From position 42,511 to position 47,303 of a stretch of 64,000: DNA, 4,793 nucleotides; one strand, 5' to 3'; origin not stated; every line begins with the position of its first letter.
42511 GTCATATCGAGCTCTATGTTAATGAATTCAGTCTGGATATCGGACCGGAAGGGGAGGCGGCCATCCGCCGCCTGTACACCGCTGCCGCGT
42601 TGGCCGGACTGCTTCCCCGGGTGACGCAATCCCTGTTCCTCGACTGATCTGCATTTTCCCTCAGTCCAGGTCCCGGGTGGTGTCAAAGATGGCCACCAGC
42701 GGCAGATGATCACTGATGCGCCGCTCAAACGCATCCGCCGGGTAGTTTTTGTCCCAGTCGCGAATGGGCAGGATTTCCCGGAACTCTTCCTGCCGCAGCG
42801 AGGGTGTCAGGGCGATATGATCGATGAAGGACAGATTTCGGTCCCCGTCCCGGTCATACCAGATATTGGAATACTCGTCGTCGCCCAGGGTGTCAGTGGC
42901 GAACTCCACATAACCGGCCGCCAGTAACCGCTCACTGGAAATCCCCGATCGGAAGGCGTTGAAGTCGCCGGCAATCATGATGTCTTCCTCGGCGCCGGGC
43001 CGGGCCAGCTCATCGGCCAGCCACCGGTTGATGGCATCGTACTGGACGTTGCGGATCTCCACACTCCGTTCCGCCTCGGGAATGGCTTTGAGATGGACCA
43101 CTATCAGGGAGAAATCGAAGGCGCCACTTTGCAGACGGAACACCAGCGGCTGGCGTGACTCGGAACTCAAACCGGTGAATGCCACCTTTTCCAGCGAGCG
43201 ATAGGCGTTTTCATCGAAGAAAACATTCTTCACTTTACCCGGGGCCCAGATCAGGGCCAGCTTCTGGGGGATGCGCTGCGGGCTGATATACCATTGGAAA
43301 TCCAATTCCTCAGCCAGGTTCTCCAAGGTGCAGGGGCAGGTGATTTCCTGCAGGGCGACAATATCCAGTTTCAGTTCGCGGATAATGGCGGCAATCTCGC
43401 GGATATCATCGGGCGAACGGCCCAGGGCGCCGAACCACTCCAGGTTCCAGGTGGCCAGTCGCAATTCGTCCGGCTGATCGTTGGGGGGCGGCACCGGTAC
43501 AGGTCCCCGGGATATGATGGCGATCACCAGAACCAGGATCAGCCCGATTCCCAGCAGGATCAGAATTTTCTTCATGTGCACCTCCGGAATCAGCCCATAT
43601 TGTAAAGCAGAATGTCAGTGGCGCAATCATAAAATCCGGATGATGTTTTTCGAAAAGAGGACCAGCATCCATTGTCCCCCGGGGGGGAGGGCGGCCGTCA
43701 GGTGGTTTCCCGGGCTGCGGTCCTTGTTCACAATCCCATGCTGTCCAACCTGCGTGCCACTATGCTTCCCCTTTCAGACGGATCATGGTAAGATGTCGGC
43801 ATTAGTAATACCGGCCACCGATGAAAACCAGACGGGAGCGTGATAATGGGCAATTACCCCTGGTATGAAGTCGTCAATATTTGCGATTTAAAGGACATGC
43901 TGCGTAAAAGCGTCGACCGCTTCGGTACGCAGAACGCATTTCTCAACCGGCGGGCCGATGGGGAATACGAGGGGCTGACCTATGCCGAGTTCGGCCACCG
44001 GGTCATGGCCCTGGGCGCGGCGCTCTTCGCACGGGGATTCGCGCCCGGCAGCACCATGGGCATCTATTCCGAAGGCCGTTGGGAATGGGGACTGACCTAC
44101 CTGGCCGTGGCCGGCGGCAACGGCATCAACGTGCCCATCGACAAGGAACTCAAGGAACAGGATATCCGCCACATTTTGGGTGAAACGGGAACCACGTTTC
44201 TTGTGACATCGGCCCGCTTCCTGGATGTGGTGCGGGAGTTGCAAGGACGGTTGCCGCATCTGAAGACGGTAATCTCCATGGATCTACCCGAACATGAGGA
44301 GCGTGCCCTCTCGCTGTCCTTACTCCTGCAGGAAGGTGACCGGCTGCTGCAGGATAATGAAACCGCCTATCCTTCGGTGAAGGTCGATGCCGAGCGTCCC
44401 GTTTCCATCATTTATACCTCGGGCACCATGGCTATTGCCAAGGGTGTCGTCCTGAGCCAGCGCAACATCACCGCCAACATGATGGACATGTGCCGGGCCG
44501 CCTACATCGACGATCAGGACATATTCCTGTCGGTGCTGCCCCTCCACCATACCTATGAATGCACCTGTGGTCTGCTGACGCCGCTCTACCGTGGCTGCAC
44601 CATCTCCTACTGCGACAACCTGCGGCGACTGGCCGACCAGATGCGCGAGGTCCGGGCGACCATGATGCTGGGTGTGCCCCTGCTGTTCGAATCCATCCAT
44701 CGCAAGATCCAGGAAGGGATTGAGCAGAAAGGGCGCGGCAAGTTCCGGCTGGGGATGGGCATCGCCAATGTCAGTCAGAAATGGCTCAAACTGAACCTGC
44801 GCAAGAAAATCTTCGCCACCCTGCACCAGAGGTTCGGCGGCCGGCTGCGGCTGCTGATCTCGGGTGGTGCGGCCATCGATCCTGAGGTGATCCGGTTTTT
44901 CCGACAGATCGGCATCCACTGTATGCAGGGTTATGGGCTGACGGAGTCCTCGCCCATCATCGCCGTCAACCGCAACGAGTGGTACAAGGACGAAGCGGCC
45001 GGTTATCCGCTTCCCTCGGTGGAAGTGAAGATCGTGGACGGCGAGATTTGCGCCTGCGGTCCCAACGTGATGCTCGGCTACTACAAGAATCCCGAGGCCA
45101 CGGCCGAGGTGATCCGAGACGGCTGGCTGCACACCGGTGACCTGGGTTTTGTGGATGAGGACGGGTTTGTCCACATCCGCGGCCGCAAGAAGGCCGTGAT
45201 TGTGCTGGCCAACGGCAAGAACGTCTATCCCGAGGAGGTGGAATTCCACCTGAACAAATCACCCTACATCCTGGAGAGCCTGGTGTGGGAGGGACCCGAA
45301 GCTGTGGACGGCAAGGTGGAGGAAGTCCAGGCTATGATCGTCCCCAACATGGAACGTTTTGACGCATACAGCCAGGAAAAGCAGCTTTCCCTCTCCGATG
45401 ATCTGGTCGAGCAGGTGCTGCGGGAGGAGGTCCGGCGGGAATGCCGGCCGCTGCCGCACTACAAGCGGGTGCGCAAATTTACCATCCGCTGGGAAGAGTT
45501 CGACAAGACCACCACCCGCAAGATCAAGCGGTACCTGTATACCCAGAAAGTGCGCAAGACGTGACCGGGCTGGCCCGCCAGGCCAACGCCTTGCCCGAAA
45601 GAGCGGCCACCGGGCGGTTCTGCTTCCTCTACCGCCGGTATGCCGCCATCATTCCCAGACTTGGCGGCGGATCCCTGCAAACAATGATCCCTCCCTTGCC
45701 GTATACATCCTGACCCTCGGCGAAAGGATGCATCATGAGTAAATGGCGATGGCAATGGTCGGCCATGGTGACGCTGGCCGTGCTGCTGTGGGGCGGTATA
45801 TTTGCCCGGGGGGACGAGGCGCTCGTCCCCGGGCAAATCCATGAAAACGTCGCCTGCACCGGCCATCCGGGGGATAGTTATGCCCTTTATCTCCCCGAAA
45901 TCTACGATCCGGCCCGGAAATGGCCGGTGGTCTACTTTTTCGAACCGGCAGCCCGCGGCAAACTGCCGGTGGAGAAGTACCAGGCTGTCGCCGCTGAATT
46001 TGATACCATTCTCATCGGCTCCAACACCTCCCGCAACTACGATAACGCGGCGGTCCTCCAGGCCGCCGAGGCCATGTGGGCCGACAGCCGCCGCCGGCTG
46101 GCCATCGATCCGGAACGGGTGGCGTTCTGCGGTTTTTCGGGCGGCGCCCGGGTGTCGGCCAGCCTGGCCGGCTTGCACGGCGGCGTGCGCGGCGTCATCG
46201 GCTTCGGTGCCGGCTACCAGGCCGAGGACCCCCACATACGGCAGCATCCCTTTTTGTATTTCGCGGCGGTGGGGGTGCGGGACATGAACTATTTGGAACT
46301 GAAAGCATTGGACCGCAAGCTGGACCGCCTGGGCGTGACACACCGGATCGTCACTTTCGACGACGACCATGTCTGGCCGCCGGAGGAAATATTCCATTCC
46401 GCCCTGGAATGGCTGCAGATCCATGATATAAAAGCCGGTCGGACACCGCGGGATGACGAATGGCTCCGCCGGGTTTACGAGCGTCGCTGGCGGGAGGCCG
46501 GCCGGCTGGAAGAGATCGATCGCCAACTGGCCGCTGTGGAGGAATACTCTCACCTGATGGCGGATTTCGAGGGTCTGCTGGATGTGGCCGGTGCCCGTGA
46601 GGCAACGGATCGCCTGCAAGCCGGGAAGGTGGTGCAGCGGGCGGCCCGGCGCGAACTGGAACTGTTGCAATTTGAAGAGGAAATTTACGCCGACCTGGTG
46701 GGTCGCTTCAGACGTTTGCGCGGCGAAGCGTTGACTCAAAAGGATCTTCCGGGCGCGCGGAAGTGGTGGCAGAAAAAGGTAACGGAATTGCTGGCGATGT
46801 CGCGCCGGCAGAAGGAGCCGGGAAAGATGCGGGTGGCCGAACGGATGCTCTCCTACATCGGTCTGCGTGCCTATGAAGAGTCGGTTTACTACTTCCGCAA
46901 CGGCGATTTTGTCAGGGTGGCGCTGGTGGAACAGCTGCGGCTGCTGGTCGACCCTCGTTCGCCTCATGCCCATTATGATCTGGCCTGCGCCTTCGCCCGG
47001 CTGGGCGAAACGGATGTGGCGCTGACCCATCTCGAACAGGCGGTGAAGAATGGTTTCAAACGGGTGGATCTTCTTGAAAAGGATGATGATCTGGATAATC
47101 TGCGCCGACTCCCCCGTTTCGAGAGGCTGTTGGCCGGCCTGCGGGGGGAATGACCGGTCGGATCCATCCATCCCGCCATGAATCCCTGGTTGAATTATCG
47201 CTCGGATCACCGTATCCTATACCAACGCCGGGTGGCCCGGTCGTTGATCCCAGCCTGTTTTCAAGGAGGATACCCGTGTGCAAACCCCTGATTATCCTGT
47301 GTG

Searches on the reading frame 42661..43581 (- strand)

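Call 40: search_protein_families(library=pfam, proteins=[window:42661-43581:-], max_evalue=0.001)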
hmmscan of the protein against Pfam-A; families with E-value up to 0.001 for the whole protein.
window:42661-43581:- (306 aa): 1 family
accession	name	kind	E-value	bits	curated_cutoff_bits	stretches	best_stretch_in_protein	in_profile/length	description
PF03372.29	Exo_endo_phos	-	4.9e-12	46.5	24.5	1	43-292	1-225/225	Endonuclease/Exonuclease/phosphatase family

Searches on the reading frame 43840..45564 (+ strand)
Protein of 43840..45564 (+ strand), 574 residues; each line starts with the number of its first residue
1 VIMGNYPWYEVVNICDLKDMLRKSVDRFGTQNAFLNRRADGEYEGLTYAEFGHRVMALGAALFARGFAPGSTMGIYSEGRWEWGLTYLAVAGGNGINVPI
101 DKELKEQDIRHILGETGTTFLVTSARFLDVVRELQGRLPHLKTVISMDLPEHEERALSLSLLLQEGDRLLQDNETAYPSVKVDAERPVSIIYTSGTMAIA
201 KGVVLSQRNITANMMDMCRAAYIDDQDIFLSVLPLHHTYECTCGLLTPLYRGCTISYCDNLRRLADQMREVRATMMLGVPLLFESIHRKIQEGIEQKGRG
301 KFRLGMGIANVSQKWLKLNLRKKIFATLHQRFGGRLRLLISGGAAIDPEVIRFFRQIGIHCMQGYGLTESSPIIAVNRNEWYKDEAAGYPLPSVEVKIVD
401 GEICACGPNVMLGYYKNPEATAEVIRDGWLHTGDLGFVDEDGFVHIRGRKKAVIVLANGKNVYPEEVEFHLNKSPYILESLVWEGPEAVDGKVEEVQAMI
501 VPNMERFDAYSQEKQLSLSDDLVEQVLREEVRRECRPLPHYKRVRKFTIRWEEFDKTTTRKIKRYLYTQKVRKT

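Call 40: search_protein_families(library=pfam, proteins=[window:43840-45564:+], max_evalue=0.001)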
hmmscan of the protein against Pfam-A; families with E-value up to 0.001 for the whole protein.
window:43840-45564:+ (574 aa): 1 family
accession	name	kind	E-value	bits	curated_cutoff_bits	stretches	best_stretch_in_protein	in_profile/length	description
PF00501.34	AMP-binding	-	2.2e-70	237.8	29.9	1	23-415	3-384/384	AMP-binding enzyme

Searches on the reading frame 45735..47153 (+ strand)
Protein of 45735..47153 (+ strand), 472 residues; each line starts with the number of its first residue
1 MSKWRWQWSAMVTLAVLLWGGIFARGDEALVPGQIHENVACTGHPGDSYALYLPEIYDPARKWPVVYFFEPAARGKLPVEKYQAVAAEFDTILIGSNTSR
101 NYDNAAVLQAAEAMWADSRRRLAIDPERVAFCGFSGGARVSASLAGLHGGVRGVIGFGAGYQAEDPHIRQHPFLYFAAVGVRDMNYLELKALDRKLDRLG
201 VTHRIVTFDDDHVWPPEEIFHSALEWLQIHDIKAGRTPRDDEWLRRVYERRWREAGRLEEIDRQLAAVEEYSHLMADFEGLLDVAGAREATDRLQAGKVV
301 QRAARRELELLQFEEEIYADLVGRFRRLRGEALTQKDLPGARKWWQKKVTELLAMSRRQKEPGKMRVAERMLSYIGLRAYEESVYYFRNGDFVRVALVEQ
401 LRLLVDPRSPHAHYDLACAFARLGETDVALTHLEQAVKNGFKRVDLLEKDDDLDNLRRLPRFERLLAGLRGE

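Call 40: search_protein_families(library=pfam, proteins=[window:45735-47153:+], max_evalue=0.001)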
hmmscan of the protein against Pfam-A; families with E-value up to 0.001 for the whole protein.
window:45735-47153:+ (472 aa): 2 families
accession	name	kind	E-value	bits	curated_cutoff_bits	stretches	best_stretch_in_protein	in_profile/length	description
PF13371.12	TPR_9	-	4.4e-06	27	35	1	386-439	5-58/73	Tetratricopeptide repeat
PF07719.23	TPR_2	-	0.00048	20.5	27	0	411-438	2-29/34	Tetratricopeptide repeat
